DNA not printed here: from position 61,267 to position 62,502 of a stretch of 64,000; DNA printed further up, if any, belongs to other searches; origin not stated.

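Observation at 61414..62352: Stand-alone periplasmic-binding-protein (SBP_bac_3-like) domain with signal peptide and GPI-like tail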

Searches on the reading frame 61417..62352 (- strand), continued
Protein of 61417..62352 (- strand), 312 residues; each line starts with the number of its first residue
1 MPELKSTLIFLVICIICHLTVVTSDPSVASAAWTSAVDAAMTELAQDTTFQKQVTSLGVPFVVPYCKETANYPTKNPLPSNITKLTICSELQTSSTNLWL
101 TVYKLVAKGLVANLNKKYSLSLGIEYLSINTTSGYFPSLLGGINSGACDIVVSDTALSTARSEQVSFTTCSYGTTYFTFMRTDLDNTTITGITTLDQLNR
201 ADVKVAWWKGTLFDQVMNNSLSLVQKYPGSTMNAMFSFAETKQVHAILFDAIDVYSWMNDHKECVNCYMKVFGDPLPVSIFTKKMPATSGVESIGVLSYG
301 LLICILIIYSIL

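Call 32: list_cluster_members(proteins=[P0132, P0153, P0123, P0008, P0009, P0014, P0016, P0018, P0020, P0007])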
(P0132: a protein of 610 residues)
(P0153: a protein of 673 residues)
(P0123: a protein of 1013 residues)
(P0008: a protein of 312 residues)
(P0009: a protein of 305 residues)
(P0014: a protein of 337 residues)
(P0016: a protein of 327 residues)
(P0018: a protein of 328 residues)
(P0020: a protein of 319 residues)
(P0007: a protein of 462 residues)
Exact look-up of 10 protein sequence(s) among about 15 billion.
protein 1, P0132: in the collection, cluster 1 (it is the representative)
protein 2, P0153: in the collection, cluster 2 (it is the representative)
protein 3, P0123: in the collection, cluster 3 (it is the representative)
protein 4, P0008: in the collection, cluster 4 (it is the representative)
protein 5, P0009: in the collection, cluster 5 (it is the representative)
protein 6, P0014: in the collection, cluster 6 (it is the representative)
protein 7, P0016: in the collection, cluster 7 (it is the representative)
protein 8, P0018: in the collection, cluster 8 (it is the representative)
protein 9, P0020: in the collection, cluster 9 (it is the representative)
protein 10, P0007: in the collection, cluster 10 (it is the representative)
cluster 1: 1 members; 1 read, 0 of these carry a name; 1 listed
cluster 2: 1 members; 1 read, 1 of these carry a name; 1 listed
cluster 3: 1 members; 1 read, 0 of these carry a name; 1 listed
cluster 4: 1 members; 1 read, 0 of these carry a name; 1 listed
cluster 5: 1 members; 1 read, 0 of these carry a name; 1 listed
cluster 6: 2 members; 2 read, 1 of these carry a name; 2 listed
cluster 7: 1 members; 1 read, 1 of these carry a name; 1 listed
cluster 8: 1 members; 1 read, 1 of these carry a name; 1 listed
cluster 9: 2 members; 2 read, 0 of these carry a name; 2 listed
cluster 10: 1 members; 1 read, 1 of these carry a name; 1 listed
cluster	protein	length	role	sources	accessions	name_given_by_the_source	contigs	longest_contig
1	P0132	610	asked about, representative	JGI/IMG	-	-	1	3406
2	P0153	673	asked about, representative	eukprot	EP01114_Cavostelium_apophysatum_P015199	TRINITY_DN4098_c0_g1_i1.p1 TRINITY_DN4098_c0_g1~~TRINITY_DN4098_c0_g1_i1.p1 ORF ...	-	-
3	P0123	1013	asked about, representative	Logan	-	-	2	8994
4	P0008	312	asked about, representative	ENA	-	-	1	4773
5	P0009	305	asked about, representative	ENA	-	-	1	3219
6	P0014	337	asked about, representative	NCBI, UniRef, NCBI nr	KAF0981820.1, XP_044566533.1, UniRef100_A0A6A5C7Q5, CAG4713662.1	hypothetical protein FDP41_012477 [Naegleria fowleri] | Uncharacterized protein n=1 Tax=Naegleria fowleri TaxID=5763 RepID=A0A6A5C7Q5_NAEFO | uncharacterized protein FDP41_012477 [Naegleria fowleri]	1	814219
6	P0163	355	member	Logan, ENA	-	-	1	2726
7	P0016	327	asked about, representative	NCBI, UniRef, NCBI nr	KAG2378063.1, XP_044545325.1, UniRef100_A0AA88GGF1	hypothetical protein C9374_008685 [Naegleria lovaniensis] | Solute-binding protein family 3/N-terminal domain-containing protein n=1 Tax=Naegleria ... | uncharacterized protein C9374_008685 [Naegleria lovaniensis]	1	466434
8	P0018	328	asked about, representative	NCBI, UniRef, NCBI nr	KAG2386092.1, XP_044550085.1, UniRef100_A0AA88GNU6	hypothetical protein C9374_002538 [Naegleria lovaniensis] | Solute-binding protein family 3/N-terminal domain-containing protein n=1 Tax=Naegleria ... | uncharacterized protein C9374_002538 [Naegleria lovaniensis]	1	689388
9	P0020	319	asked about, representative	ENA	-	-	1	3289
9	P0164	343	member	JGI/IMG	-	-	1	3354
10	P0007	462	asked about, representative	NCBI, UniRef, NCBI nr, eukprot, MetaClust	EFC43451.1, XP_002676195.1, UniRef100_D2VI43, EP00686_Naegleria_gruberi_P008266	predicted protein [Naegleria gruberi] | Predicted protein n=1 Tax=Naegleria gruberi TaxID=5762 RepID=D2VI43_NAEGR | uncharacterized protein NAEGRDRAFT_68554 [Naegleria gruberi]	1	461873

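Call 33: predict_structure(alignment_id=A2)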
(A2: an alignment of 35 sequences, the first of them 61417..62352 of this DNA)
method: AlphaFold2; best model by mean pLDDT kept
length: 312 residues; sequences in the alignment: 35
mean_pLDDT: 92.3   pTM: 0.83
mean pLDDT of the five models: 92.3, 92.1, 90.7, 90.2, 90.1
residues with pLDDT >= 90: 249; 70-90: 48; 50-70: 15; < 50: 0
segments of 3 or more residues with pLDDT < 50: none
pLDDT, mean of each block of 10 residues (from residue 1): 74 73 80 97 97 93 94 97 97 81 97 98 98 95 97 96 97 97 96 98 97 97 98 95 98 92 95 96 87 68 87 79
secondary structure, 60 per line:
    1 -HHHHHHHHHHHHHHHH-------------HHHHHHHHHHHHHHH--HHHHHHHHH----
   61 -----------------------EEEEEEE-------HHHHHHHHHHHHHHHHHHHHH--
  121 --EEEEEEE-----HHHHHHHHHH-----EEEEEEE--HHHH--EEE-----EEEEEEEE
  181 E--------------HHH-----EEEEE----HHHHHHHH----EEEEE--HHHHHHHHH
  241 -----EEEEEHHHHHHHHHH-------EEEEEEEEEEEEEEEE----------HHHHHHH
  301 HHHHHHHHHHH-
elements in order: H2-17 H31-45 H48-56 E84-90 H98-118 E123-129 H135-144 E150-156 H159-162 E165-167 E173-181 E204-208 H213-220 E225-229 H232-240 E246-250 H251-260 E268-283 H294-311
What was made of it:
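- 62185..62262 (-): Two N-terminal helices (residues 31-56), equivalent to the C-terminal helices of canonical SBPs: the permuted element. Model helices 31-45 and 48-56, pLDDT about 97 (call 33).
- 62104..62184 (-): Linker loop (residues 57-83) joining the relocated helices to strand beta-1. It carries C66 and the invariant Y72-P73. Model loop (call 33).
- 61837..62103 (-): Lobe 1 core (residues 84-172): beta-1, helix 98-118, beta-2, F136, C148-D149, the S153-D154-T155-A156 loop, R161 (codon 61870-61872) and the F-T-T-C170 motif. Secondary structure (call 33).
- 61498..61536 (-): Return strand into lobe 1 (residues 273-285, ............), the last element of the fold. No C-terminal helices follow. 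Model strand 268-283 (call 33).
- On SBP_bac_3 / polar-amino-acid solute-binding proteins (type-II PBP, cluster F): AF2 model pLDDT 92.3 (call 33).
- Checked: AlphaFold2 model with pLDDT 92.3 and pTM 0.83 (call 33);
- Fold: AF2 pLDDT 92.3 (call 33).
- Tried and rejected: The 35-sequence alignment fixed this (call 33).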

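Call 35: fold_search(model_id=the predicted structure, library=pdb)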
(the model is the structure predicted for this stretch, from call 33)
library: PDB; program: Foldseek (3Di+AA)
matches with E <= 10: 1692; with E <= 0.001: 1343
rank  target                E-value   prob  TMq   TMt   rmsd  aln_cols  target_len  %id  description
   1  5t0w_D                1.9e-13  1.00  0.50  0.68   2.8       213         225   19  Crystal structure of the ancestral amino acid-binding protein AncCDT-1, a precursor of cyclohexadienyl dehydratase (released 2017-09-06)
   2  5t0w_B                3.2e-13  1.00  0.51  0.68   2.9       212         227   19  Crystal structure of the ancestral amino acid-binding protein AncCDT-1, a precursor of cyclohexadienyl dehydratase (released 2017-09-06)
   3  9e2b_E                3.4e-13  1.00  0.52  0.63   3.6       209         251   15  Structure of a solute binding protein from Desulfonauticus sp. bound to L-tryptophan (released 2024-11-06)
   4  9e2b_A                6.2e-13  1.00  0.50  0.61   2.9       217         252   13  Structure of a solute binding protein from Desulfonauticus sp. bound to L-tryptophan (released 2024-11-06)
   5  9e2b_C                1.1e-12  1.00  0.52  0.62   3.4       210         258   14  Structure of a solute binding protein from Desulfonauticus sp. bound to L-tryptophan (released 2024-11-06)
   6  5t0w_A                1.4e-12  1.00  0.50  0.67   2.9       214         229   19  Crystal structure of the ancestral amino acid-binding protein AncCDT-1, a precursor of cyclohexadienyl dehydratase (released 2017-09-06)
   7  9e2b_F                1.7e-12  1.00  0.51  0.63   3.0       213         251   13  Structure of a solute binding protein from Desulfonauticus sp. bound to L-tryptophan (released 2024-11-06)
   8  9e2b_D                2.3e-12  1.00  0.51  0.62   3.1       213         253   13  Structure of a solute binding protein from Desulfonauticus sp. bound to L-tryptophan (released 2024-11-06)
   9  5jos                  1.4e-11  1.00  0.29  0.36   8.2       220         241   14  Crystal structure of an ancestral cyclohexadienyl dehydratase, AncCDT-3(P188L). (released 2017-05-03)
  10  6ggv_A                2.3e-11  1.00  0.48  0.69   3.3       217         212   15  Structure of the arginine-bound form of truncated (residues 20-233) ArgBP from T. maritima (released 2018-06-13)
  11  4zv1                  3.7e-11  1.00  0.52  0.70   3.8       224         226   14  An ancestral arginine-binding protein bound to arginine (released 2016-02-03)
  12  4zv2                  3.7e-11  1.00  0.50  0.67   4.2       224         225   14  An ancestral arginine-binding protein bound to glutamine (released 2016-02-03)
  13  4g4p                  5.1e-11  1.00  0.47  0.60   8.9       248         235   14  Crystal structure of glutamine-binding protein from Enterococcus faecalis at 1.5 A (released 2013-07-17)
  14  1xt8_A                5.7e-11  1.00  0.49  0.61   3.7       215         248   15  Crystal Structure of Cysteine-Binding Protein from Campylobacter jejuni at 2.0 A Resolution (released 2005-08-23)
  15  8cq6_C                6.1e-11  1.00  0.50  0.41   3.5       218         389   15  Bifunctional cyclohexadienyl dehydratase/chorismate mutase from Duganella sacchari (released 2023-08-30)
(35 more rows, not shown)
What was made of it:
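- On SBP_bac_3 / polar-amino-acid solute-binding proteins (type-II PBP, cluster F): Foldseek E 2e-13 and TM (target) 0.68-0.71 (call 35).
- Foldseek top hits are ligand-bound AncCDT-1, a Trp-SBP, ArgBP, AncQR, GlnBP and GluR0 (call 35).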

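Call 37: search_solved_structures(query=A2, max_evalue=0.01, show_alignments=5)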
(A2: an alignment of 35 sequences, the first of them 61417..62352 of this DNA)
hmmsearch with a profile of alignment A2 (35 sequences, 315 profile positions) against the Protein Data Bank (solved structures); distinct sequences matched with E-value up to 0.01: 205 (the best 60 are shown).
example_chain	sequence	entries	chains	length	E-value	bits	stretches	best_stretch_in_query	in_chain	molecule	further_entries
5tuj_C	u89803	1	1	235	7.1e-25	90.9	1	144-262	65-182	Ancestral protein CDT-Anc1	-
5t0w_A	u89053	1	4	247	7.9e-25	90.7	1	144-262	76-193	AncCDT-1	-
4zv1_A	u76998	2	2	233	3.9e-18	68.7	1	141-273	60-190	AncQR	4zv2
5eyf_A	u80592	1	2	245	5.4e-18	68.3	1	146-261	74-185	Glutamate ABC superfamily ATP binding cassette transporter, binding protein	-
5jos_A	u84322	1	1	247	8.7e-18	67.6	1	139-261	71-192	Cyclohexadienyl dehydratase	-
6wup_A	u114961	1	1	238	2.3e-14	56.3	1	139-266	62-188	Ancestral cyclohexadienyl dehydratase, AncCDT-5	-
6h30_A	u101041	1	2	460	5.7e-14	55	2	143-262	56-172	Glutamine ABC transporter permease and substrate binding protein protein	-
9e2b_A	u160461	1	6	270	7.8e-14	54.6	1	145-251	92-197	ABC-type transporter, periplasmic subunit family 3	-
4i62_A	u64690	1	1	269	1e-13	54.2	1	139-262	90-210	Amino acid ABC transporter, periplasmic amino acid-binding protein, putative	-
4h5f_A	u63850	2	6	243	1.5e-13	53.7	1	139-262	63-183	Amino acid ABC superfamily ATP binding cassette transporter, binding protein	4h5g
1xt8_A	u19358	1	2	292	2.2e-12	49.8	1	146-283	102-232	putative amino-acid transporter periplasmic solute-binding protein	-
2y7i_A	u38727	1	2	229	5.9e-12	48.4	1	139-262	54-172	STM4351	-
3kzg_A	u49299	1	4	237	9.7e-12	47.7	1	138-261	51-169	Arginine 3rd transport system periplasmic binding protein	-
4f3s_A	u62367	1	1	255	2.6e-11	46.3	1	139-285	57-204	Putative periplasmic binding protein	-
4dz1_A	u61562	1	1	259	2.7e-11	46.3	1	139-285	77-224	DalS D-Alanine transporter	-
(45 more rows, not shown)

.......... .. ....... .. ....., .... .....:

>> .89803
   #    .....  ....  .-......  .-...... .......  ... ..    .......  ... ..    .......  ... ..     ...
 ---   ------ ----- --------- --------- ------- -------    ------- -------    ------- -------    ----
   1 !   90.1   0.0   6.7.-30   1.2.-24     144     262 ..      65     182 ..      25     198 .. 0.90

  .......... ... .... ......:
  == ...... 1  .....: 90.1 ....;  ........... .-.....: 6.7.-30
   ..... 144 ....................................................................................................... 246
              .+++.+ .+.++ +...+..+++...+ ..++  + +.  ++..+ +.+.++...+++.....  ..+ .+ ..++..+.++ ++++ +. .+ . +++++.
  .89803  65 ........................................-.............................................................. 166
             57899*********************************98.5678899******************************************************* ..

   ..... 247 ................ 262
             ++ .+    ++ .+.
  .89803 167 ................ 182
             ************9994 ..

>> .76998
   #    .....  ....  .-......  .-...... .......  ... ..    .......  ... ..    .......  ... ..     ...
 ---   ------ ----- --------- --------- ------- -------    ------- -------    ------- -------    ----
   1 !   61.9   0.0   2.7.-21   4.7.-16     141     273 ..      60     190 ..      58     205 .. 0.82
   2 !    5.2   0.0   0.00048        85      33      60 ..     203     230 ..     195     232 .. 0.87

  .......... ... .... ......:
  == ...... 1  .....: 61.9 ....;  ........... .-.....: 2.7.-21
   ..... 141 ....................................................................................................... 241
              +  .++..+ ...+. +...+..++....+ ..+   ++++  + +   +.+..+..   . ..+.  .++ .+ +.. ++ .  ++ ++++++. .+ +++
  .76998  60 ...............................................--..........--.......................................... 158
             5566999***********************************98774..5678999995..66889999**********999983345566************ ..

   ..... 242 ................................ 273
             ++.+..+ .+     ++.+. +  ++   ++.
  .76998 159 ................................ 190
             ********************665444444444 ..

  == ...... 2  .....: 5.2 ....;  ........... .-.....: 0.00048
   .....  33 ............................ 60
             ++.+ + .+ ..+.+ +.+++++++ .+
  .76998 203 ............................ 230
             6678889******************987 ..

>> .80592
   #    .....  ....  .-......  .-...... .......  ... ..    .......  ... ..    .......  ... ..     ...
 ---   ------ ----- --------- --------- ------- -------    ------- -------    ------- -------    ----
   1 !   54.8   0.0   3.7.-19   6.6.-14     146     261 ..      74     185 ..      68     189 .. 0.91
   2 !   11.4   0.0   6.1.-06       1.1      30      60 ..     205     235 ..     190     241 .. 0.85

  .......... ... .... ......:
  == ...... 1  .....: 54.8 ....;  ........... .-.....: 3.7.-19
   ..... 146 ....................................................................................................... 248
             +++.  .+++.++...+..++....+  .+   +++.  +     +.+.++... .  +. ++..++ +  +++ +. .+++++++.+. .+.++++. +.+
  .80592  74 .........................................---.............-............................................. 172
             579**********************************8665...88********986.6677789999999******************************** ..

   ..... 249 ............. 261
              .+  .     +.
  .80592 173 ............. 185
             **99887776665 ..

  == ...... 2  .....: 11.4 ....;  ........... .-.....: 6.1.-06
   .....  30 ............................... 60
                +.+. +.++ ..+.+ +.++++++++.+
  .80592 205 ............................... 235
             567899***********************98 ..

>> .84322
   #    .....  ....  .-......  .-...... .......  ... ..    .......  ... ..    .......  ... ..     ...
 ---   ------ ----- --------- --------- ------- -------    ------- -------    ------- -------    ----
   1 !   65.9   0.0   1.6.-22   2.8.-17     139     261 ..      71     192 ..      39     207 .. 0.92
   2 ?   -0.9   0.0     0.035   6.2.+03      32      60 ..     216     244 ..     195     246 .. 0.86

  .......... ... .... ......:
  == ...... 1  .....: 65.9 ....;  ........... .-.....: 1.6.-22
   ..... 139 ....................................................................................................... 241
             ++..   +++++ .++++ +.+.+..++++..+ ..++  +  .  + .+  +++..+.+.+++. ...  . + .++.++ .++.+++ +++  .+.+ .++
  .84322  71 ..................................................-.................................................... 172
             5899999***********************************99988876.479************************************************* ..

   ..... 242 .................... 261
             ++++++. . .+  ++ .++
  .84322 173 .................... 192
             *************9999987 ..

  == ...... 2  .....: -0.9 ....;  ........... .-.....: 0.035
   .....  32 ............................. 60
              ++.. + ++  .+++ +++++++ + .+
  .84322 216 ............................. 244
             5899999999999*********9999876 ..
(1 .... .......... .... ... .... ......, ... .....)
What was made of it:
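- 62185..62262 (-): The family profile aligns this block to the last ~30 residues of 4zv1, 5eyf and 5jos (call 37).
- On SBP_bac_3 / polar-amino-acid solute-binding proteins (type-II PBP, cluster F): The family profile nevertheless matches SBPs at 7e-25 (call 37).
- Checked: 35-sequence family profile against PDB sequences: AncCDT-1 at 7e-25 and 205 SBP/iGluR-type chains at E<0.01 (call 37);
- The family profile matches AncCDT-1 at 7e-25 (call 37). CDT and ancestral CDT reconstructions are among the best sequence and structure hits (calls 35, 37).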

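Call 44: find_homologous_proteins(query=A2, max_evalue=0.00001)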
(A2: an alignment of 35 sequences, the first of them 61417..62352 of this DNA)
Query A2 (35 sequences) (312 aa, profile of the alignment): 10 proteins with E <= 0.00001 among 8000 candidates.
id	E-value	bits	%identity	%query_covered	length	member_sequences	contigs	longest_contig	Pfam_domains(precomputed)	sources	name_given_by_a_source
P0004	2.1e-106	374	41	94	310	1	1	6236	PF00497.26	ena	-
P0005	4.4e-99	350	34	90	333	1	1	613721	PF00497.26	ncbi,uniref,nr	ncbi:hypothetical protein C9374_005968 [Naegleria lovaniensis]|uniref:Solute-binding protein family 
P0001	6.9e-96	339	99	100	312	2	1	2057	-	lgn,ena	-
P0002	5.9e-95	336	67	91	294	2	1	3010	-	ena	-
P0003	2.3e-94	334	55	84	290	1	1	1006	-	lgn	-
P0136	9.3e-66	240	20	65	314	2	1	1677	PF00497.26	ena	-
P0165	5.6e-60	221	23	65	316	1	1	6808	PF00497.26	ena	-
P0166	1.2e-55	207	20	64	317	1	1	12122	PF00497.26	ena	-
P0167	1.1e-35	141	26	51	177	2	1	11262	-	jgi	-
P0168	2.3e-6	45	22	28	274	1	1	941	PF00497.26,PF10613.15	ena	-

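Call 45: find_encoding_contigs(protein=P0166, flank=6000, max_places=2)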
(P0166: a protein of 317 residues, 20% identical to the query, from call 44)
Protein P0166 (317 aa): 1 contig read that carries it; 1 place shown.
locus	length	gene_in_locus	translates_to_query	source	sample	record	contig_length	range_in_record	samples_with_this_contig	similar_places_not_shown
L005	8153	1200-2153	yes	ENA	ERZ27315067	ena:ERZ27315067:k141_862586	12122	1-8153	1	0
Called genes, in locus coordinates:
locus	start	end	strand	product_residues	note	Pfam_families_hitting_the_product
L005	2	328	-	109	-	?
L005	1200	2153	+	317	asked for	PF00497:SBP_bac_3 (faint)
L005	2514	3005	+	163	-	-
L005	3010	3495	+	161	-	-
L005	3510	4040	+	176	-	PF07524:Bromo_TP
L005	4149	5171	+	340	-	PF10406:TAF8_C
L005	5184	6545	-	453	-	PF01156:IU_nuc_hydro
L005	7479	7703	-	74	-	-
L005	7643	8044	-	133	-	PF00515:TPR_1 (weak), PF08238:Sel1 (faint)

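Call 46: find_encoding_contigs(protein=P0002, flank=3000, max_places=2)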
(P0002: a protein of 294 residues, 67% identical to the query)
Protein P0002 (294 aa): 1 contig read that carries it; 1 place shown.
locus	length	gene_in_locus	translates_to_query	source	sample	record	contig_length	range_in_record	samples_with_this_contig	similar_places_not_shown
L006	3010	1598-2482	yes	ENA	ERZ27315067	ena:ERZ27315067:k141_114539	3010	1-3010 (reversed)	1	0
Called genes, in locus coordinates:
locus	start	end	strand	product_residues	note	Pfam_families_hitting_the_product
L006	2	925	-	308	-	?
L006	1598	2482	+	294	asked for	-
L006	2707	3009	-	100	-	?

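Call 50: find_encoding_contigs(protein=window:61417-62352:-, flank=3000, max_places=3)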
Protein window:61417-62352:- (312 aa): no gene with exactly this product is on record in the collection.
